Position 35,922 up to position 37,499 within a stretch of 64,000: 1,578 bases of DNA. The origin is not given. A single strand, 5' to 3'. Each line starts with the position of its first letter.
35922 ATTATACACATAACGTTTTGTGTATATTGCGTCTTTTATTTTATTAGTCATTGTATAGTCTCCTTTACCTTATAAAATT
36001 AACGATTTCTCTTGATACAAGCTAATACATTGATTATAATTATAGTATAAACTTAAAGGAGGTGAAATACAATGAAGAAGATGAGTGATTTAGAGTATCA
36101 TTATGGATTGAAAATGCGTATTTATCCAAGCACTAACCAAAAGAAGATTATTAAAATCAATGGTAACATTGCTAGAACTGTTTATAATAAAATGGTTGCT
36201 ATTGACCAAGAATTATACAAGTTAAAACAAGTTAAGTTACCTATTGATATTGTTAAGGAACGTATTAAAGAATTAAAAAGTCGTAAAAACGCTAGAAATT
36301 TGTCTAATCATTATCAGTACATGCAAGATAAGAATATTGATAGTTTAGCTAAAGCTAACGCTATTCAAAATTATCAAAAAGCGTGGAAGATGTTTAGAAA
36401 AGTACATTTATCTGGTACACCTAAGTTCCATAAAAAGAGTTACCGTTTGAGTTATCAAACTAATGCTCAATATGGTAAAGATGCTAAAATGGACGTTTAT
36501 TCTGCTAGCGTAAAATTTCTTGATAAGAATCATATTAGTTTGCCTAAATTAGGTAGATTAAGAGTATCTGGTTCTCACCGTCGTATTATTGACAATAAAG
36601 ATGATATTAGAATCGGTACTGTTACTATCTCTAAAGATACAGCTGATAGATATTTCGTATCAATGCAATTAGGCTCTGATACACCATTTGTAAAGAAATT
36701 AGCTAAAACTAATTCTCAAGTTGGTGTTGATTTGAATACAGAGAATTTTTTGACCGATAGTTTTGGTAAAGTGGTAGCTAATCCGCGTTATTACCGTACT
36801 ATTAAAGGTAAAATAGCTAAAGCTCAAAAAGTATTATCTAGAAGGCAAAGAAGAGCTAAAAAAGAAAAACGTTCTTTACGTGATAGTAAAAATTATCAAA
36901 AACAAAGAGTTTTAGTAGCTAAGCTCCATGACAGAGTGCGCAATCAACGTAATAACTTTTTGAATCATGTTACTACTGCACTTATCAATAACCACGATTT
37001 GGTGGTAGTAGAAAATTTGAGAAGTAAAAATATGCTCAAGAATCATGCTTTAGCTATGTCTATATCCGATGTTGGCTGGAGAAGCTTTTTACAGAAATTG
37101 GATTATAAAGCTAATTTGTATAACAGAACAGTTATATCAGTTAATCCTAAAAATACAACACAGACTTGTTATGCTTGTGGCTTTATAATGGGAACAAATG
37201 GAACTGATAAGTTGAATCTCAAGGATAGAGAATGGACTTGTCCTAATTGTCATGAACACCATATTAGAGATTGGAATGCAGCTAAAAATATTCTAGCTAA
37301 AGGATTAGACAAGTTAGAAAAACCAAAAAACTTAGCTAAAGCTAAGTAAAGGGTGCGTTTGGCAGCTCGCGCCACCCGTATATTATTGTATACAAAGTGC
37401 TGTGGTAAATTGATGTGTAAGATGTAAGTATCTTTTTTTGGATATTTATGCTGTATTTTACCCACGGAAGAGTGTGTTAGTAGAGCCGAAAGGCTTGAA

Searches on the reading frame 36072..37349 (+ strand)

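Call 17: search_protein_families(library=ncbifam, proteins=[window:36072-37349:+], max_evalue=1e-10)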
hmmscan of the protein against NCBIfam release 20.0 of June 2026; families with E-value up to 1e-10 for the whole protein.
window:36072-37349:+ (425 aa): 4 families
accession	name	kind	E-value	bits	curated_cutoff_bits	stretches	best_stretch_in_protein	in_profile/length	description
NF040570.1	guided_TnpB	subfamily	2e-93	313.7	100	1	14-410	2-389/389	RNA-guided endonuclease TnpB family protein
NF038281.1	IS200_TnpB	exception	1e-85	288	425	1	12-412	3-360/360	IS200/IS605 family element RNA-guided endonuclease TnpB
NF038280.1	IS607_TnpB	exception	2.8e-39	135.3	350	1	95-413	92-394/431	IS607 family element RNA-guided endonuclease TnpB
NF038192.1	V_cas_c2c8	exception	2e-31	109.6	350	1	30-323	101-384/457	type V CRISPR-associated protein C2c8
